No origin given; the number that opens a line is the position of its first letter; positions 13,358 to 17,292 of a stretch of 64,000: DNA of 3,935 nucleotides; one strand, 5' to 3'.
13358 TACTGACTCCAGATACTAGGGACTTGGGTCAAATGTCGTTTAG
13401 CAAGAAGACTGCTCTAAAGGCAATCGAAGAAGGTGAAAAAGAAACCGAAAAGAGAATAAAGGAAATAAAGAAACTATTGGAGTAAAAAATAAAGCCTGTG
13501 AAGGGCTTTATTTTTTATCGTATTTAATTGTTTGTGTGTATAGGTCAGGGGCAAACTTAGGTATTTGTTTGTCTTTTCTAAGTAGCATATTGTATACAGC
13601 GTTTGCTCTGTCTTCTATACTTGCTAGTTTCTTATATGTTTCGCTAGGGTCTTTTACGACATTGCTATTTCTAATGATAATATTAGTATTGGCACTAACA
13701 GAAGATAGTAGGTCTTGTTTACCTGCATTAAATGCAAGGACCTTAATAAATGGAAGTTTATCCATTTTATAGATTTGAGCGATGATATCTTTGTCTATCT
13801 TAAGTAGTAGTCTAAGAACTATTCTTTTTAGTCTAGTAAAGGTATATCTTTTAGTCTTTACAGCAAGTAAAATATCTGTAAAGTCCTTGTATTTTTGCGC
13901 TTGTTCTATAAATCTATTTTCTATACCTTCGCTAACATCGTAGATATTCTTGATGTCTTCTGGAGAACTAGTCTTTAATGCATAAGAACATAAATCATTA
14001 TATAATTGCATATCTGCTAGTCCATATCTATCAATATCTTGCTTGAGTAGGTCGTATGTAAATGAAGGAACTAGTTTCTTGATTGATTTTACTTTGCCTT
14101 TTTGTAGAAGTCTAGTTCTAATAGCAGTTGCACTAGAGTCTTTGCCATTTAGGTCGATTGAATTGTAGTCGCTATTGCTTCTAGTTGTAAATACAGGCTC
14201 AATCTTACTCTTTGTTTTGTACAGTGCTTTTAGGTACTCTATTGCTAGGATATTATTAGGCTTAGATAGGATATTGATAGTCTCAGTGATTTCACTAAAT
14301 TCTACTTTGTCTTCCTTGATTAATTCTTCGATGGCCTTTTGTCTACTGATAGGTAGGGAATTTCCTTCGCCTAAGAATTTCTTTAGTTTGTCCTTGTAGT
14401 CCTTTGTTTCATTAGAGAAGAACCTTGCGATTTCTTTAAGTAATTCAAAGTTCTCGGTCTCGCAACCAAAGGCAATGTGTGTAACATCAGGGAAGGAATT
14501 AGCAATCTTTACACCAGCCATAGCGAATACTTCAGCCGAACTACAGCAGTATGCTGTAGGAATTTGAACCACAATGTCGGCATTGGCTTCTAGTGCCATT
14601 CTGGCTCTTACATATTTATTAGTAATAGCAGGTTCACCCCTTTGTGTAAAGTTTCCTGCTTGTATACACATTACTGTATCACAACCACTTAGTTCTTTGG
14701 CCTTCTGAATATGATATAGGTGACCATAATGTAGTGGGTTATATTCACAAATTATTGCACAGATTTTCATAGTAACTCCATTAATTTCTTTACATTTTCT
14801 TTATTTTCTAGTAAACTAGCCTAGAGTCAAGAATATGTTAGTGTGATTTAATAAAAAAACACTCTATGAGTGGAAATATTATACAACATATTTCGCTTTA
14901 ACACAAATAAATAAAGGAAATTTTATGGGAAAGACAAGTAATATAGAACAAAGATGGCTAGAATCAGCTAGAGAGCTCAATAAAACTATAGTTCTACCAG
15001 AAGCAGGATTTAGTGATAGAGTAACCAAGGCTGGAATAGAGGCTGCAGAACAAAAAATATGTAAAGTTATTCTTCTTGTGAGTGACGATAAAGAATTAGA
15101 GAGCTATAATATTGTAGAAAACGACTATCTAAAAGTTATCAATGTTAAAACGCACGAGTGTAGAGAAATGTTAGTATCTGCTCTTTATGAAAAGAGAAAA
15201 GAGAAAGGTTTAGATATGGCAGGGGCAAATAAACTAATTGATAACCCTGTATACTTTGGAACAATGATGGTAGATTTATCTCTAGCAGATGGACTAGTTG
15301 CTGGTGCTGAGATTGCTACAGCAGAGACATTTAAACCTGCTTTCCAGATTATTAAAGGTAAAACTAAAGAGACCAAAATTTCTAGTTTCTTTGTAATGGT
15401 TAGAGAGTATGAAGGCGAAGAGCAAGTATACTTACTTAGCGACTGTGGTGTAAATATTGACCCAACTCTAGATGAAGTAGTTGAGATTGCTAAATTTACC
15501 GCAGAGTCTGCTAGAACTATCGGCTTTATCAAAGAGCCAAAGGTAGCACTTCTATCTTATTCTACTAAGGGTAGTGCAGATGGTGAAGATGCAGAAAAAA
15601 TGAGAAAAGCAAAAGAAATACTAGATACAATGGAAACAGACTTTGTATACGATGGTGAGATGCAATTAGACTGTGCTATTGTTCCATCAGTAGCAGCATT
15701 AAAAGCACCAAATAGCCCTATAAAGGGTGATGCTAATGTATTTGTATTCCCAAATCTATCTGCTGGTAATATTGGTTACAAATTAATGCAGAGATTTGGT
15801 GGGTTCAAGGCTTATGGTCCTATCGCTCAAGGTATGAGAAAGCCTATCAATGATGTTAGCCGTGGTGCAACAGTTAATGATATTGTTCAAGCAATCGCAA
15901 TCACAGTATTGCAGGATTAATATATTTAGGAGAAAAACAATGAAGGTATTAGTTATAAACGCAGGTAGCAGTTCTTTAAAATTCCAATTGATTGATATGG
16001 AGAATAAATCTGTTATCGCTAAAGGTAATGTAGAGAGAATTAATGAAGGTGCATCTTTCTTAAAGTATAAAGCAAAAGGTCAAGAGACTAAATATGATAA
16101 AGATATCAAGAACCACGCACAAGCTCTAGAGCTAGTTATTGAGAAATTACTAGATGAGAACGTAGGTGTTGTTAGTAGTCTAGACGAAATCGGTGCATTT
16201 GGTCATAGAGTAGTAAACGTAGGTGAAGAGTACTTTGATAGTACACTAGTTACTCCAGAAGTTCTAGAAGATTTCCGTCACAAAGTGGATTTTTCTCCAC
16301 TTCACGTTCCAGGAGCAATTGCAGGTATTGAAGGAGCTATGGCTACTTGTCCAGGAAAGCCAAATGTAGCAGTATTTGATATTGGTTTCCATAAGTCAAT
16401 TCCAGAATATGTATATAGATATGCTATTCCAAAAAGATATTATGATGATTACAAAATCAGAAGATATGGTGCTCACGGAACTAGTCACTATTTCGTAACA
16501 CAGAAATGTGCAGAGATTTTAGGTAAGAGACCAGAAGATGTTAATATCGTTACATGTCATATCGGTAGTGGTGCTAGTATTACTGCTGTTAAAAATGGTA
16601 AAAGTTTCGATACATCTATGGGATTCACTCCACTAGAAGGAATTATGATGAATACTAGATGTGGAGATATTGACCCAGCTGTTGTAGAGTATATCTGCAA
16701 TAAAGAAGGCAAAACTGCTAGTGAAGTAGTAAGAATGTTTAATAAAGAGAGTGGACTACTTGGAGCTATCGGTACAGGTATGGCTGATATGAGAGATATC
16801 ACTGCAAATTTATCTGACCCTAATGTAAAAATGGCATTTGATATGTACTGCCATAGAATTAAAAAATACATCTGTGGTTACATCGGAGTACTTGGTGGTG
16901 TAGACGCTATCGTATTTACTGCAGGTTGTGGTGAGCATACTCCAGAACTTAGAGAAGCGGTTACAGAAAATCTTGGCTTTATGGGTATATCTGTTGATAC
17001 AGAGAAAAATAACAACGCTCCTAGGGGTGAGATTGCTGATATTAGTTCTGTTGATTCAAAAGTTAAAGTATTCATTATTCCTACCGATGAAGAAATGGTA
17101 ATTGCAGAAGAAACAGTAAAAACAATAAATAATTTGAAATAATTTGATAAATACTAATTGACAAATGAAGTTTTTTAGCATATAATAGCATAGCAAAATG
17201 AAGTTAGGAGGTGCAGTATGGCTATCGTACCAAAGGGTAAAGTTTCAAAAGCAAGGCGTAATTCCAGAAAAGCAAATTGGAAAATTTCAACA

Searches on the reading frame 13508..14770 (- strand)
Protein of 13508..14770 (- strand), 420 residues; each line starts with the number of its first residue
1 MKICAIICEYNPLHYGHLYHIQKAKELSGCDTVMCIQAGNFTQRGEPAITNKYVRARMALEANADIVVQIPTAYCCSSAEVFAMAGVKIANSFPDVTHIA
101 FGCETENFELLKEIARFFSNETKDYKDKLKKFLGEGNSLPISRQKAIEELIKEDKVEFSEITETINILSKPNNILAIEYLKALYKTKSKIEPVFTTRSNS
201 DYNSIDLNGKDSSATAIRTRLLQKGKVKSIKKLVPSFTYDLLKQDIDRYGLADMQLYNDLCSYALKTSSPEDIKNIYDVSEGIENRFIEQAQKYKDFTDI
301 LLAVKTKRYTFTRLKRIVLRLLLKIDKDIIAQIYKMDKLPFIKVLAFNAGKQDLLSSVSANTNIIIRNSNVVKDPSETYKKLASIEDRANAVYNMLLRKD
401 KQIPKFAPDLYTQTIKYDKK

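Call 13: search_protein_families(library=pfam, proteins=[window:13508-14770:-], max_evalue=0.01)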
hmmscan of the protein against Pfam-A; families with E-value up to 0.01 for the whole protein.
window:13508-14770:- (420 aa): 4 families
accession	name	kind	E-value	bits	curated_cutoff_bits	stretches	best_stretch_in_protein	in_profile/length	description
PF05636.17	HIGH_NTase1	-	6.4e-119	398.3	27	1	1-402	1-395/402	HIGH Nucleotidyl Transferase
PF16581.11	HIGH_NTase1_ass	-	2.6e-06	28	26.7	1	213-333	75-193/205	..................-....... C-terminal region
PF01467.32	CTP_transf_like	-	8.5e-05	23.2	21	1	10-62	6-57/133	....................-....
PF08218.17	Citrate_ly_lig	-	0.00012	22.3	20.9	0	208-242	149-182/182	Citrate lyase ligase C-terminal domain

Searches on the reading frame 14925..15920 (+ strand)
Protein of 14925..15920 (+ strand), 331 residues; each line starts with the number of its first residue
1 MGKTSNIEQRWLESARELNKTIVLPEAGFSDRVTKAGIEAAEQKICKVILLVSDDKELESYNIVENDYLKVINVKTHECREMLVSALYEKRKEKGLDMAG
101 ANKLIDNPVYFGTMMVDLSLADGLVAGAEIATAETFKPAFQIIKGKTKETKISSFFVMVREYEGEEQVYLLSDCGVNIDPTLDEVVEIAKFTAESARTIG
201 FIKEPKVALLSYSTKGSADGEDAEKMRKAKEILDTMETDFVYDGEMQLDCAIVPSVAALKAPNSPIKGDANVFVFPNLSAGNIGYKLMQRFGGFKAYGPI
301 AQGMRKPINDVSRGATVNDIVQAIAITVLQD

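Call 13: search_protein_families(library=pfam, proteins=[window:14925-15920:+], max_evalue=0.01)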
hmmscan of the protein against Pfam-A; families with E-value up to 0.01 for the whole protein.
window:14925-15920:+ (331 aa): 2 families
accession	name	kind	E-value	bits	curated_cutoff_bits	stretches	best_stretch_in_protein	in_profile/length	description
PF01515.24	PTA_PTB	-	4.7e-106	355.2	24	1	9-328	4-319/319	Phosphate acetyl/butaryl transferase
PF02504.20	FA_synthesis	-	0.0063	16.1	29.1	1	163-239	134-206/324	Fatty acid synthesis protein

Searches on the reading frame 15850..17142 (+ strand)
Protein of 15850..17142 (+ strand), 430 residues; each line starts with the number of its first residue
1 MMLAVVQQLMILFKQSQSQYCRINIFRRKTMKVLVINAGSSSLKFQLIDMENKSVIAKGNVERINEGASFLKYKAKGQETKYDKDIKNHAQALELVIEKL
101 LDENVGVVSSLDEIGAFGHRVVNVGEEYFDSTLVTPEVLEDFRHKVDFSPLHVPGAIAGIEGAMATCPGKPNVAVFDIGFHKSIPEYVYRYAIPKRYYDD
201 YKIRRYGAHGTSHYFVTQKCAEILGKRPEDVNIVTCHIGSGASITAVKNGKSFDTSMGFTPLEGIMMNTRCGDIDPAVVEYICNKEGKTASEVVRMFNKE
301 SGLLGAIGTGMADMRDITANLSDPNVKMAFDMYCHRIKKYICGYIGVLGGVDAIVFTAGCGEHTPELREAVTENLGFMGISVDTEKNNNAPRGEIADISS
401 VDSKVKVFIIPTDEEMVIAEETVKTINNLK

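Call 13: search_protein_families(library=pfam, proteins=[window:15850-17142:+], max_evalue=0.01)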
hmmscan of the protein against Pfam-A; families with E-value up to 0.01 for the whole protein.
window:15850-17142:+ (430 aa): 1 family
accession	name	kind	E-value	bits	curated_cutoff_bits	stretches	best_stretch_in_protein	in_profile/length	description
PF00871.23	Acetate_kinase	-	1.2e-137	459.3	22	1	32-420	1-392/392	Acetokinase family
